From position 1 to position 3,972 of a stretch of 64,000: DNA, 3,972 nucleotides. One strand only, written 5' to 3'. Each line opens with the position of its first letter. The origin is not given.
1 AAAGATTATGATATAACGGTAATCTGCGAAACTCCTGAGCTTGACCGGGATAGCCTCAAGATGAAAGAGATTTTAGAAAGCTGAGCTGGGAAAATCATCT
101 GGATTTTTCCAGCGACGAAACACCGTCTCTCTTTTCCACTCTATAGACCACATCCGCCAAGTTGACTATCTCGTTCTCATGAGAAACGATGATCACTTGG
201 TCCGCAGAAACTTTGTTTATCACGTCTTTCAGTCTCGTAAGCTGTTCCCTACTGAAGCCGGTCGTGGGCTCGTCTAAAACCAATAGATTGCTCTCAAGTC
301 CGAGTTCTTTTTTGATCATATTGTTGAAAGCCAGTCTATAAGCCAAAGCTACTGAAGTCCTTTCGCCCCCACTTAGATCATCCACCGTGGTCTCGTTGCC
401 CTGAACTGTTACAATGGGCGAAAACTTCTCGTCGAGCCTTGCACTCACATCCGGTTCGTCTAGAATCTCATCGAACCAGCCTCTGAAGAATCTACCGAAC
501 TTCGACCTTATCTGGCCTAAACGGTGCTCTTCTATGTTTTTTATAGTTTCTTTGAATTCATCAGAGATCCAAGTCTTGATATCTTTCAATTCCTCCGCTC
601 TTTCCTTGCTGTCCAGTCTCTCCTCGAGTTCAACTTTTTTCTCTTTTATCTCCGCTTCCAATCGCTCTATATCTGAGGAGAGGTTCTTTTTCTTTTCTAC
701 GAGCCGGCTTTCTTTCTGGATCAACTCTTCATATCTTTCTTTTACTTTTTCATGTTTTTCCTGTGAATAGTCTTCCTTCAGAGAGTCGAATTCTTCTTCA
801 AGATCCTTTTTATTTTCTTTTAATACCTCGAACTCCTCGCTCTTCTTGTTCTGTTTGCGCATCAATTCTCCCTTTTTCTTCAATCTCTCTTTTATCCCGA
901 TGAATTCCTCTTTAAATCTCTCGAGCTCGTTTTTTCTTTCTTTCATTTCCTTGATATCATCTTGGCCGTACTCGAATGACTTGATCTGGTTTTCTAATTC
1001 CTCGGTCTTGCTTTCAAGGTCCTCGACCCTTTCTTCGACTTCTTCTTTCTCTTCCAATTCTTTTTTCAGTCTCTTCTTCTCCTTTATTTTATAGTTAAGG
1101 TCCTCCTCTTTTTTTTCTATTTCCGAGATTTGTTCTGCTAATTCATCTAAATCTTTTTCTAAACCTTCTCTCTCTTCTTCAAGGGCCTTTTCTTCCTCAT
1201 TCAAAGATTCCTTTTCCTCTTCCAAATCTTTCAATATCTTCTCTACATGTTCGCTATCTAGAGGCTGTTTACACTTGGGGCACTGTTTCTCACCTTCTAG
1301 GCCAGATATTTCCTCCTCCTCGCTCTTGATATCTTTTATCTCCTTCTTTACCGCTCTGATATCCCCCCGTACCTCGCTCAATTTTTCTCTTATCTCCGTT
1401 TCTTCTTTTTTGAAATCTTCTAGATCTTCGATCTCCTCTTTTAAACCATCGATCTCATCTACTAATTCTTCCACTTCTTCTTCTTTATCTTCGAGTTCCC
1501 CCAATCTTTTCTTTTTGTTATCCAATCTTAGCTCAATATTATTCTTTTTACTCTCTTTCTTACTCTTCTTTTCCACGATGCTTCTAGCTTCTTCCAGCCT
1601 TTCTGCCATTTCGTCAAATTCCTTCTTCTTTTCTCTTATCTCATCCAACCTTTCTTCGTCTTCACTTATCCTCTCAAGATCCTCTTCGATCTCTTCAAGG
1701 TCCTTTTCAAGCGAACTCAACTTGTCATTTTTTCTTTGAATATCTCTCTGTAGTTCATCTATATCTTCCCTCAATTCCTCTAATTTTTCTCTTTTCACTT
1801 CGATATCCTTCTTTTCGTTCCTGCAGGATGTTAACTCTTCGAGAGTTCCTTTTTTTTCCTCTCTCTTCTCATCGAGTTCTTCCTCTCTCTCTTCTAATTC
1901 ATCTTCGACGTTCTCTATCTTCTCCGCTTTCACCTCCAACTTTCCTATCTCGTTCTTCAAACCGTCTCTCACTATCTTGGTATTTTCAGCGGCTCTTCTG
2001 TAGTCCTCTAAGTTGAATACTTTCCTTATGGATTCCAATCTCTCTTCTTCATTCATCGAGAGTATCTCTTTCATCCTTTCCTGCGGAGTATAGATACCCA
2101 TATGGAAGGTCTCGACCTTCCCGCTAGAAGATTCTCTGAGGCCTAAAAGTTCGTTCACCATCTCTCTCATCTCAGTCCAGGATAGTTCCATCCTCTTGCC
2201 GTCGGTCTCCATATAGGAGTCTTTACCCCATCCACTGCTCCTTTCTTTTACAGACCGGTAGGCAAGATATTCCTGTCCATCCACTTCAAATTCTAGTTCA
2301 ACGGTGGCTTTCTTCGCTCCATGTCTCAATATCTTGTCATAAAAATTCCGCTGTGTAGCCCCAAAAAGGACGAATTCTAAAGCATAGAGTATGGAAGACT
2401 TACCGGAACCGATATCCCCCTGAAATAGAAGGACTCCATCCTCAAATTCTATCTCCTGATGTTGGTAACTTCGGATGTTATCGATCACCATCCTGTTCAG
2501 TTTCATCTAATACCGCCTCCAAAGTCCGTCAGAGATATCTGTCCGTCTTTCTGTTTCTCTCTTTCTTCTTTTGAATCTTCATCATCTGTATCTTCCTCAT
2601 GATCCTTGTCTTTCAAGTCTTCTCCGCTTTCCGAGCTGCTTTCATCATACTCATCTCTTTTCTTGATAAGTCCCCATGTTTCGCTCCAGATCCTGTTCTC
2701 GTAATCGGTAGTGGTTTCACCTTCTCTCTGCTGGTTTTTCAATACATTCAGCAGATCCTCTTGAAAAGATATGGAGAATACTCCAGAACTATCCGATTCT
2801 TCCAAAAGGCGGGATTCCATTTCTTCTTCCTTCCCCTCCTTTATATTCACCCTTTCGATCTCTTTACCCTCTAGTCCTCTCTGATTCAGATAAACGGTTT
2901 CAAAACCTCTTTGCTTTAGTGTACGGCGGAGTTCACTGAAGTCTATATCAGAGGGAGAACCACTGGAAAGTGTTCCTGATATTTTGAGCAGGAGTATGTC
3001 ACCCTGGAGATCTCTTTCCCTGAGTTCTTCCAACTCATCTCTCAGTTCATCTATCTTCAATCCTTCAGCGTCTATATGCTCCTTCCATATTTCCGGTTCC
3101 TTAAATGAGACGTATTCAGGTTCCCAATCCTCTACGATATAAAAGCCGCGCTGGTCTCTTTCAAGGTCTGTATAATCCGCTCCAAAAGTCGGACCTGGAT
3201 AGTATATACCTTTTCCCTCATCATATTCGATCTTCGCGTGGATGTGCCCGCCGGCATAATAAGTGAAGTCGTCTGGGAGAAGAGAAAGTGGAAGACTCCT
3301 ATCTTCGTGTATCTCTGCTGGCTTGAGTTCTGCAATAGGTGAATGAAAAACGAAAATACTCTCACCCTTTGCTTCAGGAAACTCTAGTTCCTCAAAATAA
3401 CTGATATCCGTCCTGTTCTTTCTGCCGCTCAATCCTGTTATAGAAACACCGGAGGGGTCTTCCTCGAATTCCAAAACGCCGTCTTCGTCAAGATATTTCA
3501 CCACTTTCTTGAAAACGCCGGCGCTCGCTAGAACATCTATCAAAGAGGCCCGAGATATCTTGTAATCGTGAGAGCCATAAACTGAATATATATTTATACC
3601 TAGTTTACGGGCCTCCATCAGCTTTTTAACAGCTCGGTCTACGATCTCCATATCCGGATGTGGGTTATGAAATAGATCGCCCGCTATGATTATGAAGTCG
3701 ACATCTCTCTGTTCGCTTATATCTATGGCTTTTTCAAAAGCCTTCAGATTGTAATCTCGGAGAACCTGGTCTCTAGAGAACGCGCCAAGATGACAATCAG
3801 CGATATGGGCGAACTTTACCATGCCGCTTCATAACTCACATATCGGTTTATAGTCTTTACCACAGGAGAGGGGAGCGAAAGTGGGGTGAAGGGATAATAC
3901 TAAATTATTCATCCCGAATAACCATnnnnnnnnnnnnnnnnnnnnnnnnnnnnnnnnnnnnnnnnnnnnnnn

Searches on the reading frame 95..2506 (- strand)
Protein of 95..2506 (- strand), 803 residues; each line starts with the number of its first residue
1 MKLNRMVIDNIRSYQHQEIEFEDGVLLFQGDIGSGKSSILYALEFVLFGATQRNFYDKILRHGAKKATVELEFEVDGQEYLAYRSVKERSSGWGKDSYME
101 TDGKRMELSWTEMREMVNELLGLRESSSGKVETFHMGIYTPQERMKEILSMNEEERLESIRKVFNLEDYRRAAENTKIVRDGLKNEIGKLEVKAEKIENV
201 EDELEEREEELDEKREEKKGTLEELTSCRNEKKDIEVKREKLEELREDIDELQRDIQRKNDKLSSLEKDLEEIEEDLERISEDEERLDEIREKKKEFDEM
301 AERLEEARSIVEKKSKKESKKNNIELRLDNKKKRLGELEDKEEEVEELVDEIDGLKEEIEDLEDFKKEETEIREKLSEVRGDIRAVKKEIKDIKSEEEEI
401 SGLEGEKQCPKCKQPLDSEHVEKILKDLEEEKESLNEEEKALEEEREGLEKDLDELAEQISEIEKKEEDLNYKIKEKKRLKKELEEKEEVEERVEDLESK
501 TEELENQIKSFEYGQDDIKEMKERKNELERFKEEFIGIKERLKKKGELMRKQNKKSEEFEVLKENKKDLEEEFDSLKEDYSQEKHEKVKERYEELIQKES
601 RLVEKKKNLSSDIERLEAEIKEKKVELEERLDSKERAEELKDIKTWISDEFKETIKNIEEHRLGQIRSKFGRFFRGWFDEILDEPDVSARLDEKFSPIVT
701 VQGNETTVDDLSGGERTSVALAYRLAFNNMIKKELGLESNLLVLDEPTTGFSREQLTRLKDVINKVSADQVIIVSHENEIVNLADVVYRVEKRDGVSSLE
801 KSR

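Call 44: search_protein_families(library=pfam, proteins=[window:95-2506:-], max_evalue=0.00001)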
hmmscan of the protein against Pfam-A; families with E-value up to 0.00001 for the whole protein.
window:95-2506:- (803 aa): 4 families
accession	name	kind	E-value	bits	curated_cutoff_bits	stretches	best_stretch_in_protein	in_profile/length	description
PF13476.12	AAA_23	-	3.1e-23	83.9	27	1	5-211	1-200/201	AAA domain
PF13175.12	AAA_15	-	8.5e-13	49.1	32.1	1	1-327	1-291/374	AAA ATPase domain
PF02463.25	SMC_N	-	4.3e-08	33.3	40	1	3-107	2-119/220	RecF/RecN/SMC N terminal domain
PF13555.12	AAA_29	-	2.6e-07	30.7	27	1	3-55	1-54/61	P-loop containing region of AAA domain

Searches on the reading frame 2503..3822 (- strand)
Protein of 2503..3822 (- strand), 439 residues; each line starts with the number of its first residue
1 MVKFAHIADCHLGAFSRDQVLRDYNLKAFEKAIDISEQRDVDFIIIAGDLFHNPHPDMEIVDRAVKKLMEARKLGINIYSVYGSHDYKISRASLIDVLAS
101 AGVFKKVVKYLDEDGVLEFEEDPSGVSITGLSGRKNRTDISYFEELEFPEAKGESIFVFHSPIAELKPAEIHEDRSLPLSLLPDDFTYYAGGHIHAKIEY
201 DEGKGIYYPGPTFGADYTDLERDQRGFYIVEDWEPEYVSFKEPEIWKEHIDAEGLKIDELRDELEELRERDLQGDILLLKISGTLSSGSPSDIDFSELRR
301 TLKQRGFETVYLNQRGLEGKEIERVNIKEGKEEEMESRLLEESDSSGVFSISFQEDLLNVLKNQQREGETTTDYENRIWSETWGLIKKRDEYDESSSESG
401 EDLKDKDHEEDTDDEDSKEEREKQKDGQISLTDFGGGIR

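Call 44: search_protein_families(library=pfam, proteins=[window:2503-3822:-], max_evalue=0.00001)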
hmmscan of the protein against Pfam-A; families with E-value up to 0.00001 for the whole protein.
window:2503-3822:- (439 aa): 1 family
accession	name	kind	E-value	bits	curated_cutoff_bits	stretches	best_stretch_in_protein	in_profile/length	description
PF00149.33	Metallophos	-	1.3e-12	49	21.5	1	3-196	2-190/191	Calcineurin-like phosphoesterase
